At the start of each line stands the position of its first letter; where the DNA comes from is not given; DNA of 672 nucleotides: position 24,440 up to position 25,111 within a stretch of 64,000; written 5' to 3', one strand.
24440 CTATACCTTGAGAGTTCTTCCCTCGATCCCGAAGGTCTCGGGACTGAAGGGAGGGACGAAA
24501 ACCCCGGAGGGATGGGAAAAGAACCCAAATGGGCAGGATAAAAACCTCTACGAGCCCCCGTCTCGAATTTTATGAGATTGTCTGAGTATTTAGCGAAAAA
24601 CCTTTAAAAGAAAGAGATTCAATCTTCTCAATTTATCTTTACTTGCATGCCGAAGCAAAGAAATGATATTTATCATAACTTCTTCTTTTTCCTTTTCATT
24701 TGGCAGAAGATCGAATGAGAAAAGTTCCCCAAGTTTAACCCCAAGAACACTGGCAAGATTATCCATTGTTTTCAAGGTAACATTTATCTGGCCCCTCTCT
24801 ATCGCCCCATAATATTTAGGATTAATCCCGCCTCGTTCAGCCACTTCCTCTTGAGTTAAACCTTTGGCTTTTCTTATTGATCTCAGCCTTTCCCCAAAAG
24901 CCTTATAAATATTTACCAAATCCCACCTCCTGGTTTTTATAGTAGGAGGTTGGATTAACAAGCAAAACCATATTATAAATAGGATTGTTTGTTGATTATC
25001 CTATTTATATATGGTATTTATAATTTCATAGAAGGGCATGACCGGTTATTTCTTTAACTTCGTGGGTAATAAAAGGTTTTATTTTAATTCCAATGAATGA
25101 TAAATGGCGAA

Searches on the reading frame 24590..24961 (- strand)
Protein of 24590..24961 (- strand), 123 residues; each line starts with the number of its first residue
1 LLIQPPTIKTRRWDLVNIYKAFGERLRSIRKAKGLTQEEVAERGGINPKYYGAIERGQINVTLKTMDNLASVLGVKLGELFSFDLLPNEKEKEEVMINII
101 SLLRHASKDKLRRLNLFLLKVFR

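Call 4: search_protein_families(library=pfam, proteins=[window:24590-24961:-], max_evalue=1)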
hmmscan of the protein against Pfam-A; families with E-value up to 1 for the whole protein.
window:24590-24961:- (123 aa): 7 families
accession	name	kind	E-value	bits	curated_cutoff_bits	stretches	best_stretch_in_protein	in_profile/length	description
PF01381.28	HTH_3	-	1.7e-16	60.5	23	1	26-80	1-55/55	Helix-turn-helix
PF13560.12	HTH_31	-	2.3e-12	47.4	27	1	21-76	1-57/64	Helix-turn-helix domain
PF12844.13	HTH_19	-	2.1e-11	44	30.2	1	23-81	1-59/64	Helix-turn-helix domain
PF13443.12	HTH_26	-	4e-07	30.6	22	1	25-83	1-60/63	Cro/C1-type HTH DNA-binding domain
PF13413.12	HTH_25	-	3e-05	24.2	24.6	1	25-59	1-35/62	Helix-turn-helix domain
PF05979.17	DUF896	-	0.073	13.4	24.2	1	26-66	9-48/64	Bacterial protein of unknown function (DUF896)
PF13744.12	HTH_37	-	0.098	12.9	27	1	25-75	22-73/80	Helix-turn-helix domain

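Call 5: search_protein_families(library=padloc, proteins=[window:24590-24961:-], max_evalue=1)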
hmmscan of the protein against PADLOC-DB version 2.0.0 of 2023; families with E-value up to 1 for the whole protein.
window:24590-24961:- (123 aa): 28 families (the best 25 are shown)
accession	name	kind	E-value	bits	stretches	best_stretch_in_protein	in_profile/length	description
PDLC03665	Control_protein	-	2.5e-14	51.3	1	20-85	7-73/77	control protein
PDLC03664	Control_protein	-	8.4e-14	49.8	1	21-81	13-73/74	control protein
PDLC02926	HTH_VI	-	4.2e-13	47.4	1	22-95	2-76/92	-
PDLC04142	capH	-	5.5e-11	41.5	1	17-93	2-73/103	capH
PDLC03666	Control_protein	-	1.9e-09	35.8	1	17-82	2-67/77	control protein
PDLC03671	Control_protein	-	2.4e-09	35.3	1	17-89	10-82/84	control protein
PDLC04775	PDC-M69A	-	4.1e-07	28.5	1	17-115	3-98/113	-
PDLC03953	RmrA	-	2.8e-06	24.8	1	21-76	5-60/373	-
PDLC03668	Control_protein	-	3.5e-06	25.4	1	27-87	14-72/79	control protein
PDLC03954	RmrA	-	1.4e-05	22.3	1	22-77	11-66/380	-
PDLC03949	RmrA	-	3.6e-05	20.8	1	24-78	5-59/363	-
PDLC03947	RmrA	-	5.6e-05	20.1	1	20-89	10-77/383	-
PDLC03536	REase_II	-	6.8e-05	20.6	1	26-99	15-91/237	Type II restriction enzyme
PDLC04760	PDC-M64C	-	7.2e-05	21.1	1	15-77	20-82/93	-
PDLC03951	RmrA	-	7.7e-05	19.8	1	23-107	10-92/400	-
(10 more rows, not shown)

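Call 6: search_protein_families(library=ncbifam, proteins=[window:24590-24961:-], max_evalue=1)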
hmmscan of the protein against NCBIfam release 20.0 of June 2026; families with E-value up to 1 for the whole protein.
window:24590-24961:- (123 aa): 21 families
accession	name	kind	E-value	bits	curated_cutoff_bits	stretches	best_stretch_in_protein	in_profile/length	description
NF006015.0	PRK08154.1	subfamily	1.3e-12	47.5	204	1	18-118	27-122/314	anaerobic benzoate catabolism transcriptional regulator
NF041951.1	phage_RstR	subfamily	1.6e-10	41.2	80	1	22-111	3-92/108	RstR family transcriptional repressor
NF007408.0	PRK09943.1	equivalog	1.2e-09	38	211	1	21-107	7-90/185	HTH-type transcriptional regulator PuuR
TIGR03070.1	couple_hipB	subfamily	4.1e-09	36.3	71.65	1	21-77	2-58/58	type II toxin-antitoxin system Y4mF family antitoxin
NF047948.1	male_kill_WMK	equivalog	6.7e-09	35.6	300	1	22-120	6-108/300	WO male-killing family protein Wmk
NF050110.1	TransRegBldD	equivalog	7.2e-08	32.3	250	1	20-111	7-100/162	transcriptional regulator BldD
TIGR00270.2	TIGR00270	equivalog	2.1e-06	27.6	110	1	16-87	70-141/159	multiprotein bridging factor aMBF1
NF010465.0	PRK13890.1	equivalog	7.8e-06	26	96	1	29-83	13-67/121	conjugal transfer protein TrbA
TIGR02612.1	mob_myst_A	hypoth_equivalog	1.7e-05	24.8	122.6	1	26-77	30-83/150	mobile mystery protein A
NF046032.1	TransRegSlrRBacil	equivalog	1.8e-05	24.8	250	1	23-100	3-83/149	HTH-type transcriptional regulator SlrR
NF038139.1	Reg_Aceta_RamB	equivalog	0.00069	18.4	700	1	23-77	4-58/465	acetate metabolism transcriptional regulator RamB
NF041677.1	trans_regClgR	equivalog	0.0038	17.3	170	1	21-81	8-68/113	transcriptional regulator ClgR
NF007271.0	PRK09726.1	equivalog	0.0069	16.3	79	1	23-79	14-70/88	type II toxin-antitoxin system antitoxin HipB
TIGR03830.1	CxxCG_CxxCG_HTH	subfamily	0.01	15.6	61.8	1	23-69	67-112/127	type II TA system antitoxin MqsA family protein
NF008109.0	PRK10856.1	equivalog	0.012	15.4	208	1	20-44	13-37/334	cytoskeleton protein RodZ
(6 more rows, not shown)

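Call 7: search_protein_families(library=phrogs, proteins=[window:24590-24961:-], max_evalue=1)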
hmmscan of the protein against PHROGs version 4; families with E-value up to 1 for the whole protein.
window:24590-24961:- (123 aa): 37 families (the best 25 are shown)
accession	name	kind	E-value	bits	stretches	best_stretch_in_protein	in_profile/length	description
phrog_3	-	transcription regulation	2.3e-15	58.3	1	15-94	82-159/430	transcriptional repressor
phrog_8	-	transcription regulation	5.6e-15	56.6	1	19-102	158-235/346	transcriptional regulator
phrog_5823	-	transcription regulation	2.8e-13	50.8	1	21-91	6-77/404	transcriptional regulator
phrog_1373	-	transcription regulation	5.3e-12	47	1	22-78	64-120/166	transcriptional regulator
phrog_4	-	transcription regulation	5.8e-11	43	1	20-105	135-205/400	transcriptional repressor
phrog_7241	-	transcription regulation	2e-09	38.6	1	25-80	65-120/122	transcriptional regulator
phrog_2328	-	transcription regulation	1.1e-08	35.9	1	20-78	14-72/128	transcriptional repressor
phrog_2967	-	transcription regulation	3e-08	34.5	1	19-84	8-73/225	transcriptional regulator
phrog_2439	-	transcription regulation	3.3e-08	33.8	1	22-84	8-70/367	transcriptional regulator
phrog_147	-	transcription regulation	1.7e-05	26.1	1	21-70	4-54/100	transcriptional regulator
phrog_4836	-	transcription regulation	3.8e-05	24.3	1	18-97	72-151/194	CII-like regulator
phrog_9908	-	DNA, RNA and nucleotide metabolism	8.3e-05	22.9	1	22-76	14-68/282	DNA binding protein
phrog_35195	-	unknown function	0.00011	22.9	1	22-88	3-70/159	-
phrog_955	-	DNA, RNA and nucleotide metabolism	0.00024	21.8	1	20-62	23-65/142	HTH DNA binding protein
phrog_27318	-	unknown function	0.00024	21.5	1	20-109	3-88/289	-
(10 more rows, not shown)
